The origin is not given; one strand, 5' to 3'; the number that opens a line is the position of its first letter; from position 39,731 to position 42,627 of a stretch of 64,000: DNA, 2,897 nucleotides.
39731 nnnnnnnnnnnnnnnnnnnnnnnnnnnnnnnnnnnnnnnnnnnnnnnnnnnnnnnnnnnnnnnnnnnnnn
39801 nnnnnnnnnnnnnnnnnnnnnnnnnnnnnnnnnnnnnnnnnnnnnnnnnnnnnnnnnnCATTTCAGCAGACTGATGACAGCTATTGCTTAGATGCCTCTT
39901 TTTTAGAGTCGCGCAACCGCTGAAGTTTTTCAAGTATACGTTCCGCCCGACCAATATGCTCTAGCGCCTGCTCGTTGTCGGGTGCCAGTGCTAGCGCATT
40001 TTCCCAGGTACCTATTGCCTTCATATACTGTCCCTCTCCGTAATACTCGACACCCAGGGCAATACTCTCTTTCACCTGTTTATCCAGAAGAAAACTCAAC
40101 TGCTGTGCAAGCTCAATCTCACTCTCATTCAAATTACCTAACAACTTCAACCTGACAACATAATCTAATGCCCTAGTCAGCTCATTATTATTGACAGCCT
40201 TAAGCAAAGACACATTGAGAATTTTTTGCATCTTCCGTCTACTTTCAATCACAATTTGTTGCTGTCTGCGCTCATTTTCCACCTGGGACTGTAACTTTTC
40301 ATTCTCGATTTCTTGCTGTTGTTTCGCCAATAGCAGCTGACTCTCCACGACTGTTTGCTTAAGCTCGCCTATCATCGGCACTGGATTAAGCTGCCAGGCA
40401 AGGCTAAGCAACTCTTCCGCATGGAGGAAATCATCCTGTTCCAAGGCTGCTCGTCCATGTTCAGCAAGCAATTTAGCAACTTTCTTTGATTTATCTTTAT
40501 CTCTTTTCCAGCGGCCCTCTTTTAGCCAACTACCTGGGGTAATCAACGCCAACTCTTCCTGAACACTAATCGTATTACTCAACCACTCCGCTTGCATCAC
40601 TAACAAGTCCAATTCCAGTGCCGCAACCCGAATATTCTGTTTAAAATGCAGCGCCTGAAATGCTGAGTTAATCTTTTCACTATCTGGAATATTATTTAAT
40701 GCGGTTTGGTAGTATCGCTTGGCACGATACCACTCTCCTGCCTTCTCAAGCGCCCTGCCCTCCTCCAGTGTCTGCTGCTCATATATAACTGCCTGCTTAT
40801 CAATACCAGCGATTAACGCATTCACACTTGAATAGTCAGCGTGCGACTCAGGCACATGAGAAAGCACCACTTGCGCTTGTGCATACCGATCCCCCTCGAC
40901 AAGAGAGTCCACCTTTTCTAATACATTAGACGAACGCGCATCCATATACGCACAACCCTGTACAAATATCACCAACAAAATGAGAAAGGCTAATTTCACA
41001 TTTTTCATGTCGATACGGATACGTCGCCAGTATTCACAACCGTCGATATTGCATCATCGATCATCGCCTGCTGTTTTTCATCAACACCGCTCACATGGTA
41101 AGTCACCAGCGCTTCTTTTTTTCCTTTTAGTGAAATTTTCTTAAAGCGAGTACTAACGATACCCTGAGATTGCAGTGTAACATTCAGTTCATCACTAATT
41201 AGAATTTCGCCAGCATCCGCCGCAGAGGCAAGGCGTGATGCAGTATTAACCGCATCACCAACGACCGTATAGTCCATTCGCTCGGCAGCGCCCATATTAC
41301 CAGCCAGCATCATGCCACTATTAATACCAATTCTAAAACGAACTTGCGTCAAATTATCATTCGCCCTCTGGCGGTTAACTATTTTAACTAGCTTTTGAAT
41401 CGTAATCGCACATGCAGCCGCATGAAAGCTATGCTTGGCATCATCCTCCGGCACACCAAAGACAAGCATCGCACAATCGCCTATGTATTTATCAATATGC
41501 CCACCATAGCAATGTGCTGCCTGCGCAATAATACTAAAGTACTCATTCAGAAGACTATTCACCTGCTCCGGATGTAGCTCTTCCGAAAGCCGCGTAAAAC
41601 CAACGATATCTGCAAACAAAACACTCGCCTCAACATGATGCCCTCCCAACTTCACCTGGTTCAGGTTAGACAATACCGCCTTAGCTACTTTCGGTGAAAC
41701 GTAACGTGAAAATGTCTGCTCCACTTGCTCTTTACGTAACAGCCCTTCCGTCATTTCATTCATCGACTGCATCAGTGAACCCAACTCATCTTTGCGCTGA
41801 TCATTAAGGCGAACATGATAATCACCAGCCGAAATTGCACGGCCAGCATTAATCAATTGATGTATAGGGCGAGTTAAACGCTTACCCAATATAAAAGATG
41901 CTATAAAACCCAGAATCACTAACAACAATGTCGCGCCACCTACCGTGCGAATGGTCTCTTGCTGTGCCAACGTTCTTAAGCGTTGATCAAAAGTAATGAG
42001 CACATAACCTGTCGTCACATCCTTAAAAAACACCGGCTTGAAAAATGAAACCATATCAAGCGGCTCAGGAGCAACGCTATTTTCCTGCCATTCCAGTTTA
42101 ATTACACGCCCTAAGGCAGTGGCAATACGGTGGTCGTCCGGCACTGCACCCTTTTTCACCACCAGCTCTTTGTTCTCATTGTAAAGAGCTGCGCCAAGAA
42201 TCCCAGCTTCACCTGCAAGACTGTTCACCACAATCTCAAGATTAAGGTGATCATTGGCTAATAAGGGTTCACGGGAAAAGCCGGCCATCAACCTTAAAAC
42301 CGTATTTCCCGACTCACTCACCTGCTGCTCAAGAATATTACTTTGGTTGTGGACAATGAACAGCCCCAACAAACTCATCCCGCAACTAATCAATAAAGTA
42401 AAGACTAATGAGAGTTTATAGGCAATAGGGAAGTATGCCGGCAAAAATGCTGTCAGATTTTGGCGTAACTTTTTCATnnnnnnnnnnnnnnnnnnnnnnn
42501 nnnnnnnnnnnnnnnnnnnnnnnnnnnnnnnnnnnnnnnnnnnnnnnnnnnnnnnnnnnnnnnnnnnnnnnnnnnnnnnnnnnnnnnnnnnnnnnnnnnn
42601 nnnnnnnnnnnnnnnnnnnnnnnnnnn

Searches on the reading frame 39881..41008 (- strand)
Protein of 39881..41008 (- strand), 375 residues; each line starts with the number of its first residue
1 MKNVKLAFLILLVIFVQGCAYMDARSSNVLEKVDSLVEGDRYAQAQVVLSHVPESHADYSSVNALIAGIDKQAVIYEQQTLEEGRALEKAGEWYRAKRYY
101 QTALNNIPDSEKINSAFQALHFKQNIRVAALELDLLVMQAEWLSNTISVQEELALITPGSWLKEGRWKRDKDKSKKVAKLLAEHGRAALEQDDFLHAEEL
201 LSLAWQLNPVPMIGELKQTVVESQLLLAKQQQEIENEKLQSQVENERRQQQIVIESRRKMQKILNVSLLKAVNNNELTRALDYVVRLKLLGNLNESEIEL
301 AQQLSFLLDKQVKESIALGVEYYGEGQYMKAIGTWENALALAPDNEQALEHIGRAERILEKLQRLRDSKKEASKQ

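Call 3: search_protein_families(library=pfam, proteins=[window:39881-41008:-], max_evalue=0.01)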
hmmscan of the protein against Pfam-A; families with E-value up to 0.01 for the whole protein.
window:39881-41008:- (375 aa): 8 families
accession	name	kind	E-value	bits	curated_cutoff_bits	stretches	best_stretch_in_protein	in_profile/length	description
PF00515.34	TPR_1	-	1e-06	28.7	27.8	1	318-345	7-34/34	Tetratricopeptide repeat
PF07719.23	TPR_2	-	2.7e-06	27.5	27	0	317-345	6-34/34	Tetratricopeptide repeat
PF13428.12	TPR_14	-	2.3e-05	25.1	23.5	0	316-354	5-43/44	Tetratricopeptide repeat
PF14559.12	TPR_19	-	5.5e-05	23.8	25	0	33-67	32-66/68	Tetratricopeptide repeat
PF13432.12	TPR_16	-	0.00017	22.4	32.7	1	317-362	2-47/65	Tetratricopeptide repeat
PF13414.12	TPR_11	-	0.00073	19.6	26.8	1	321-353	3-35/42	TPR repeat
PF13176.12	TPR_7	-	0.0079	16.7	27.9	0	84-104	6-26/36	Tetratricopeptide repeat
PF13174.12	TPR_6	-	0.0087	17.1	26.3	0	84-110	7-33/33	Tetratricopeptide repeat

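Call 4: search_protein_families(library=ncbifam, proteins=[window:39881-41008:-], max_evalue=0.01)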
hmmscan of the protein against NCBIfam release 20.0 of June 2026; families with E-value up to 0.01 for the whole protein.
window:39881-41008:- (375 aa): 4 families
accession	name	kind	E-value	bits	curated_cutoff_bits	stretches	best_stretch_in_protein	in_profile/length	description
TIGR02521.1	type_IV_pilW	equivalog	0.00011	21.8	154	1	310-352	29-71/234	type IV pilus biogenesis/stability protein PilW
NF040959.1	MamA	equivalog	0.0034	16.8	200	0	317-353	76-180/204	magnetosome protein MamA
NF053779.1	BT3442_fam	equivalog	0.0042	15.9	940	0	309-374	99-163/563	BT3442 family protein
NF042912.1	Amuc_1098_fam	equivalog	0.0045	15.1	750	0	71-116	35-80/805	Amuc_1098 family type IV pilus outer membrane protein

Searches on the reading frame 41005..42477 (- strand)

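Call 3: search_protein_families(library=pfam, proteins=[window:41005-42477:-], max_evalue=0.01)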
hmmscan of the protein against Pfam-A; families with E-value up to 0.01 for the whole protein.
window:41005-42477:- (490 aa): 3 families
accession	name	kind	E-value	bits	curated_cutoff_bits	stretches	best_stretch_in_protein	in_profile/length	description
PF00211.25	Guanylate_cyc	-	7e-33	114.2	21.9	1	283-463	8-182/183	Adenylate and Guanylate cyclase catalytic domain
PF00672.30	HAMP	-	2.1e-13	50.8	25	1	197-246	2-51/53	HAMP domain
PF10144.15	SMP_2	-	0.0018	18.4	28.9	1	45-172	37-155/159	Bacterial virulence factor haemolysin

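Call 4: search_protein_families(library=ncbifam, proteins=[window:41005-42477:-], max_evalue=0.01)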
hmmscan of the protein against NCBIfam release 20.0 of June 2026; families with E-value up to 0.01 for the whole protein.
window:41005-42477:- (490 aa): 27 families (the best 25 are shown)
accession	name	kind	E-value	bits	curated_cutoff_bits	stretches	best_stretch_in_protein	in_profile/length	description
NF053592.1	HK_near_YfiR_like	equivalog_domain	4.2e-13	49.4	194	1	18-243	2-218/223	sensor histidine kinase, YfiR-like protein-associated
NF033092.0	HK_WalK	equivalog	9.6e-12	44.3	725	1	18-248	5-248/594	cell wall metabolism sensor histidine kinase WalK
NF012163.2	BaeS_SmeS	equivalog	1.3e-11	44.1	500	1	183-257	170-244/457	sensor histidine kinase efflux regulator BaeS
TIGR03903.1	TOMM_kin_cyc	equivalog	1.9e-11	42.6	705.75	1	300-438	308-439/1267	TOMM system kinase/cyclase fusion protein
NF007837.0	PRK10549.1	equivalog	1.4e-10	40.5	603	1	172-302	162-295/466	envelope stress sensor histidine kinase BaeS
NF038263.1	prot_phos_SiaA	equivalog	1.6e-10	40.2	700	1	158-249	290-382/658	biofilm regulation protein phosphatase SiaA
NF008318.0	PRK11107.1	equivalog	3.4e-09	35.4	890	1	22-248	13-249/920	two-component sensor histidine kinase BarA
NF047496.1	HK_LIC11548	equivalog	3.5e-09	36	750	1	179-251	277-349/589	LIC_11548 family sensor histidine kinase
NF040691.1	MtrAB_MtrB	equivalog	2e-08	33.7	450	1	158-253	171-264/507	MtrAB system histidine kinase MtrB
NF041210.1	his_kin_PieS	equivalog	3.8e-08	32.8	850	1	184-249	174-239/474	two component system sensor histidine kinase PieS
NF007896.0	PRK10600.1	equivalog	6.6e-08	31.7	578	1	184-249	160-226/598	nitrate/nitrite two-component system sensor histidine kinase NarX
NF045911.1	TCSHisKinNblS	equivalog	1.1e-07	30.6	1000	1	166-251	169-255/621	two-component system sensor histidine kinase NblS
TIGR01386.1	cztS_silS_copS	subfamily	2.5e-07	30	292.55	1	19-246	5-234/457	heavy metal sensor histidine kinase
NF008184.0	PRK10935.1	equivalog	4.5e-07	28.9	553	1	178-247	155-223/565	nitrate/nitrite two-component system sensor histidine kinase NarQ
NF012226.0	AdeS_HK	equivalog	1.5e-06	27.7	500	1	182-246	60-131/353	two-component sensor histidine kinase AdeS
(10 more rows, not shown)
